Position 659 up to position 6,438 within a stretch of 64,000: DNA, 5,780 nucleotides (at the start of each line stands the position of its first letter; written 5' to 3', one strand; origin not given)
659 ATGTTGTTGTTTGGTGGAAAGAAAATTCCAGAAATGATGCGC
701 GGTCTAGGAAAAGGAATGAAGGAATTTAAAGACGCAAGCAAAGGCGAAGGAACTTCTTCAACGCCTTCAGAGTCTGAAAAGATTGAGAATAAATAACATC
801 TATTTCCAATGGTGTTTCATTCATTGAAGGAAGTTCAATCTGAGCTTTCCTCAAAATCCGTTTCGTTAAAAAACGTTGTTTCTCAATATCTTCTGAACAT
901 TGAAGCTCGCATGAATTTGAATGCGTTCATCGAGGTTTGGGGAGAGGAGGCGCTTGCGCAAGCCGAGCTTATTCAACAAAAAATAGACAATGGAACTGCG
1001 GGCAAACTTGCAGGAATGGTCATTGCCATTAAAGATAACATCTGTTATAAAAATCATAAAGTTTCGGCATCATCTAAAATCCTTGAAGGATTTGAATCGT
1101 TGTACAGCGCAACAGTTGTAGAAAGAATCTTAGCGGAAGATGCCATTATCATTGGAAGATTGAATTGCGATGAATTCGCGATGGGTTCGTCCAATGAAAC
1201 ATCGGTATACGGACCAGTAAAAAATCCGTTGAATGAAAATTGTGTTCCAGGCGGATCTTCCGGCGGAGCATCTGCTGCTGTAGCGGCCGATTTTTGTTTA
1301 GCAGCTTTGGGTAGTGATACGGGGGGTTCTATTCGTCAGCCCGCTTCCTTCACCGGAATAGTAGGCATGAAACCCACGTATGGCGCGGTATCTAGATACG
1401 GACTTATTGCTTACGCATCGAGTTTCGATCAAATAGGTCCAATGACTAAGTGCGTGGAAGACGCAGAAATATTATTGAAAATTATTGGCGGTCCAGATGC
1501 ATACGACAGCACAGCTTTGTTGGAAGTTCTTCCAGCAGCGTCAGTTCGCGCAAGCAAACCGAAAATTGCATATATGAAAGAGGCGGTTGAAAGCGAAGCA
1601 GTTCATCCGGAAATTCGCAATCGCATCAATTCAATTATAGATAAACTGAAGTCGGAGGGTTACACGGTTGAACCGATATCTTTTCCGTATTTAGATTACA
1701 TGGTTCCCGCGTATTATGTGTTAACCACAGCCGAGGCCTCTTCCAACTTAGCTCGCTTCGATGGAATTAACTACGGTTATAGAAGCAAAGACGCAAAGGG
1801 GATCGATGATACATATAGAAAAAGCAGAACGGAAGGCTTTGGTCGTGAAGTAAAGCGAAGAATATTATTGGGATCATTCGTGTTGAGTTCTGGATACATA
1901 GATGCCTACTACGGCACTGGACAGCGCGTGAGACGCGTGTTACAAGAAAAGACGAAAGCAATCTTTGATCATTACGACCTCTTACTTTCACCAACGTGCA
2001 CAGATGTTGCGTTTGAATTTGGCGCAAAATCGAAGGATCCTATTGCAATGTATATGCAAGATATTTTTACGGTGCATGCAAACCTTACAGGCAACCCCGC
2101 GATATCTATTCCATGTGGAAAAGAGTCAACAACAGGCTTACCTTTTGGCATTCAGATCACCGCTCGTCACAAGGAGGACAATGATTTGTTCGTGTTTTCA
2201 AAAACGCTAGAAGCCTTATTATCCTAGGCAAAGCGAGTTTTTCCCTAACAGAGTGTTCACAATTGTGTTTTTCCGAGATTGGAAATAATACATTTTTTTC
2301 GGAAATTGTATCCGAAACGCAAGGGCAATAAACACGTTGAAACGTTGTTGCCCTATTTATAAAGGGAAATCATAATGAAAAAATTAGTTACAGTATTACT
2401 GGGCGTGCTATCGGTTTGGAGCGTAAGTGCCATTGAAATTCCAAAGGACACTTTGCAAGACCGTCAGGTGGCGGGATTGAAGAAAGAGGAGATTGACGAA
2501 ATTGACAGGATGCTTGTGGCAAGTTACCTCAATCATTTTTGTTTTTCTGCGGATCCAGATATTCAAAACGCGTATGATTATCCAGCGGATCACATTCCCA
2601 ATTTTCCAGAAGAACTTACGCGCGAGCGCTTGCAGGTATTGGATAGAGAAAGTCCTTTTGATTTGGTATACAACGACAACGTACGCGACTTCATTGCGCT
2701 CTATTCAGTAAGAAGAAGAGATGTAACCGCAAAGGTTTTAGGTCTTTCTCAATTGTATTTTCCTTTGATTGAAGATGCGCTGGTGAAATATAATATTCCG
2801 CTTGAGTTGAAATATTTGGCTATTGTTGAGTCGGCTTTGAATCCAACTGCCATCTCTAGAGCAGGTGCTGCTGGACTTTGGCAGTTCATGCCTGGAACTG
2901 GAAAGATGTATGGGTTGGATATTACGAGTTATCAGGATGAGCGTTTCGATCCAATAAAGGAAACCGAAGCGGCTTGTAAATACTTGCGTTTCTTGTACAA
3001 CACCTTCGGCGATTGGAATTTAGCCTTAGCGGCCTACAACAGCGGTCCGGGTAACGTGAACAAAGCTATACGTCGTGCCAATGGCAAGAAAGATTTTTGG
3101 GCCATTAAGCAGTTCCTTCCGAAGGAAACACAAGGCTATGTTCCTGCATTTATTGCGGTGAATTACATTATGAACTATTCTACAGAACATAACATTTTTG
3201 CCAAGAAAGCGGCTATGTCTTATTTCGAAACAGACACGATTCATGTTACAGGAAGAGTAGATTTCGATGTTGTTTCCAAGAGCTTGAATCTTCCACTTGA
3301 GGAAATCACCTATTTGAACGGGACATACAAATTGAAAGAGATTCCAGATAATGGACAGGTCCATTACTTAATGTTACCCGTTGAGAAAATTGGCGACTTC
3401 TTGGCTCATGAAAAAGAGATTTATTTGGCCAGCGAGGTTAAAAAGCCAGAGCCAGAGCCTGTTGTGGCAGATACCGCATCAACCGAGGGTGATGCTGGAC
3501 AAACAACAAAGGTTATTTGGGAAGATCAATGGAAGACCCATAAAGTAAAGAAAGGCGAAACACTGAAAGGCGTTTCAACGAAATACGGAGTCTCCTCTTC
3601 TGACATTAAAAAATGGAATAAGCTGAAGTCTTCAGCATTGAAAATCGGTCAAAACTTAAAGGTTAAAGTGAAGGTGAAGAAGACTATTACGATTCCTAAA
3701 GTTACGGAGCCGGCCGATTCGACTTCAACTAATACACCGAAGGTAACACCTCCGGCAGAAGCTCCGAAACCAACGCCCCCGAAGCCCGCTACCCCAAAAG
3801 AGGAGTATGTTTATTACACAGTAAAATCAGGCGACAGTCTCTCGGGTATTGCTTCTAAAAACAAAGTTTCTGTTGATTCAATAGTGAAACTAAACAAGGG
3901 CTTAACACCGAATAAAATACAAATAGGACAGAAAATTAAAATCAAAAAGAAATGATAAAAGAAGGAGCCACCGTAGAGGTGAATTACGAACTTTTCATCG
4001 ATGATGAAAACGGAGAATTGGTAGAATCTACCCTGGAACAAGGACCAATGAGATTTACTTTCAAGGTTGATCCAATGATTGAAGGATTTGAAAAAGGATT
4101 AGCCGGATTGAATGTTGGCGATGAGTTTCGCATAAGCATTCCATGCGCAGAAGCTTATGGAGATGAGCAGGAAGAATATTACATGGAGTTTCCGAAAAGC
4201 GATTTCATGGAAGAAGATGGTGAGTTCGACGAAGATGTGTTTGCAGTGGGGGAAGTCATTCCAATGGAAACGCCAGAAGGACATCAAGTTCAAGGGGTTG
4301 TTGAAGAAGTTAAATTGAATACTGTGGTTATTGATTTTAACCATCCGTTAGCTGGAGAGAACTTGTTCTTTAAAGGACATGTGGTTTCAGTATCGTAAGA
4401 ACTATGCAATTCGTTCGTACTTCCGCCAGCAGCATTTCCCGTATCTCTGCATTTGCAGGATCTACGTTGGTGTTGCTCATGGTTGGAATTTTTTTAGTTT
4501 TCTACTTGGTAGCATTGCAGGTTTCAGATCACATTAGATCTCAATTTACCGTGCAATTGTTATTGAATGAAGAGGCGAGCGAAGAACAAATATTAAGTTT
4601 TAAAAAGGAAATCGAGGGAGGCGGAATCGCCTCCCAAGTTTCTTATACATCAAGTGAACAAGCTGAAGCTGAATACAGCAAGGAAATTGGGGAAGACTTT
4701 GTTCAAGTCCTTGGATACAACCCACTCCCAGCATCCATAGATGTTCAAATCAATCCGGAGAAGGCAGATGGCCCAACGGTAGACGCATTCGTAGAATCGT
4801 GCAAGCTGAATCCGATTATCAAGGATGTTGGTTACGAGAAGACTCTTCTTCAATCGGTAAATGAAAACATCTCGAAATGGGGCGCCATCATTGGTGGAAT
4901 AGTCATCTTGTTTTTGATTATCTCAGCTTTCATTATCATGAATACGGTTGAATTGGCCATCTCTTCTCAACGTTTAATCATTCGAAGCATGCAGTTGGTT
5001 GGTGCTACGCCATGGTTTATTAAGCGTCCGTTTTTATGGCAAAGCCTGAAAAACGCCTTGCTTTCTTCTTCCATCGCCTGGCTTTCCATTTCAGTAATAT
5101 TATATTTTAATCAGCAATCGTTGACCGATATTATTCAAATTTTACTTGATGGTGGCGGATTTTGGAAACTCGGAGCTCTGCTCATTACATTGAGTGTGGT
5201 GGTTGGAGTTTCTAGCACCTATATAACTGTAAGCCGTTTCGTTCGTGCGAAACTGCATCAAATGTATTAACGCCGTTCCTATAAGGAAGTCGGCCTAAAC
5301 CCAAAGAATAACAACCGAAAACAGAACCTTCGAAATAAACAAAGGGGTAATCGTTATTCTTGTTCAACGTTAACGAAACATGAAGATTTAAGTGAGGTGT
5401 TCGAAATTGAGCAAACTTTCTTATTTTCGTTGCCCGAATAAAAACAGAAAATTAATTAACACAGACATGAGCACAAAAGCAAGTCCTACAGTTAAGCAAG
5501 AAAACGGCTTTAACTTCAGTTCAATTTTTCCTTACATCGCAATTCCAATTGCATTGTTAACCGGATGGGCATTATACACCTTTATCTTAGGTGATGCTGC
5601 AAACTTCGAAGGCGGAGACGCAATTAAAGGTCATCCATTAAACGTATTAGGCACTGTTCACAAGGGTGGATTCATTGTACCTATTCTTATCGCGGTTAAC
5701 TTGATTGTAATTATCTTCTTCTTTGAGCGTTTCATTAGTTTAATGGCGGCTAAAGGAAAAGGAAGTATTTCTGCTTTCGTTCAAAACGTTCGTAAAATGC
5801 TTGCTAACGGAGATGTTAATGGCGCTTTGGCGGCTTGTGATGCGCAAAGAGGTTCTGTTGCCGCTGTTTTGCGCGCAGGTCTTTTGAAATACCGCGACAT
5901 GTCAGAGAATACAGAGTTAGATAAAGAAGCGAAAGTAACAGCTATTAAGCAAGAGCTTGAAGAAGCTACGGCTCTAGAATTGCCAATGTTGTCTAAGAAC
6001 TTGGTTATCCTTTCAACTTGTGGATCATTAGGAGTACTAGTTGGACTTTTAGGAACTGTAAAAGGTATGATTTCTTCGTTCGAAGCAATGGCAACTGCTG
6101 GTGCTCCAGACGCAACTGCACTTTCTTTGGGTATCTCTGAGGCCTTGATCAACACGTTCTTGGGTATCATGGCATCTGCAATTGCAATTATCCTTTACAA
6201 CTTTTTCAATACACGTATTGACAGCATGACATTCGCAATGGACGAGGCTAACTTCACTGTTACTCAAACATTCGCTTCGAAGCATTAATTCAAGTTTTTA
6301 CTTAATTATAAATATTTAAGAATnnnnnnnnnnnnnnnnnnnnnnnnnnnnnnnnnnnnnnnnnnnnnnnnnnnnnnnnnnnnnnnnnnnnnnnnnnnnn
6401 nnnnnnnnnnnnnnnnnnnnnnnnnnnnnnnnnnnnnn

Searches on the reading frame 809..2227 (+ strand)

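Call 75: search_protein_families(library=pfam, proteins=[window:809-2227:+], max_evalue=0.0001)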
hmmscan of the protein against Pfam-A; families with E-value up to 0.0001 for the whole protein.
window:809-2227:+ (472 aa): 1 family
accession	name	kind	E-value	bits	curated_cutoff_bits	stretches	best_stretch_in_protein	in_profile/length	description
PF01425.27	Amidase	-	7.3e-135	450.9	27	1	23-460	2-444/445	Amidase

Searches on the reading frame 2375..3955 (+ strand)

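Call 75: search_protein_families(library=pfam, proteins=[window:2375-3955:+], max_evalue=0.0001)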
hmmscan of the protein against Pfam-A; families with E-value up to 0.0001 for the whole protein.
window:2375-3955:+ (526 aa): 3 families
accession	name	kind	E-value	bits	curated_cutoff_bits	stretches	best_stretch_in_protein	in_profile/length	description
PF01464.25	SLT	-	5.6e-31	107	21.3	1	132-240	3-113/117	Transglycosylase SLT domain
PF01476.26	LysM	-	6e-29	100.2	20.9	2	481-524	1-43/43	LysM domain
PF04225.17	LysM_OapA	-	1.1e-05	25.9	22.3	0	385-444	1-65/85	Opacity-associated protein A LysM-like domain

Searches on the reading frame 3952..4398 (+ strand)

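Call 75: search_protein_families(library=pfam, proteins=[window:3952-4398:+], max_evalue=0.0001)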
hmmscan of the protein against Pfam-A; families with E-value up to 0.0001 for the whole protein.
window:3952-4398:+ (148 aa): 1 family
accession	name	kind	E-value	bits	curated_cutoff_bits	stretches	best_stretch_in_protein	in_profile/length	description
PF00254.34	FKBP_C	-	6e-14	52.6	21.1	1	2-74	5-76/94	FKBP-type peptidyl-prolyl cis-trans isomerase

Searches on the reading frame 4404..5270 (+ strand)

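Call 75: search_protein_families(library=pfam, proteins=[window:4404-5270:+], max_evalue=0.0001)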
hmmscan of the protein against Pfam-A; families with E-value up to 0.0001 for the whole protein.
window:4404-5270:+ (288 aa): 2 families
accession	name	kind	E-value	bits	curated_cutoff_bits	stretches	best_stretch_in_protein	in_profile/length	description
PF18075.7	FtsX_ECD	-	4.5e-11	43.7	23.5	1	49-142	2-96/96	FtsX extracellular domain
PF02687.27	FtsX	-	1.2e-05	25.8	25.5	1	166-281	3-117/120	FtsX-like permease C-terminal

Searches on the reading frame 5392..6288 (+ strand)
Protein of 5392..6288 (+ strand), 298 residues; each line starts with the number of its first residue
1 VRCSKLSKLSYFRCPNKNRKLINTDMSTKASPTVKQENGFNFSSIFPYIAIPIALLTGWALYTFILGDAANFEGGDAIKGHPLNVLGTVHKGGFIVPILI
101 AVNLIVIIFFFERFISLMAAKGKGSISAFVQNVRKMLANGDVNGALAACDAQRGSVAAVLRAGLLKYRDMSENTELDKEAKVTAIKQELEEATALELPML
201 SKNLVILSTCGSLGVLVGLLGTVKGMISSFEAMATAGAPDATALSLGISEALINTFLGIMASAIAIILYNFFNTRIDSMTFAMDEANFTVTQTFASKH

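Call 75: search_protein_families(library=pfam, proteins=[window:5392-6288:+], max_evalue=0.0001)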
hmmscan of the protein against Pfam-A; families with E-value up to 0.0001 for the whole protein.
window:5392-6288:+ (298 aa): 1 family
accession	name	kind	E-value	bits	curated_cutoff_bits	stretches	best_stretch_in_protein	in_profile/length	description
PF01618.21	MotA_ExbB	-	6.5e-28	97.5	22.9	1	170-284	18-126/127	MotA/TolQ/ExbB proton channel family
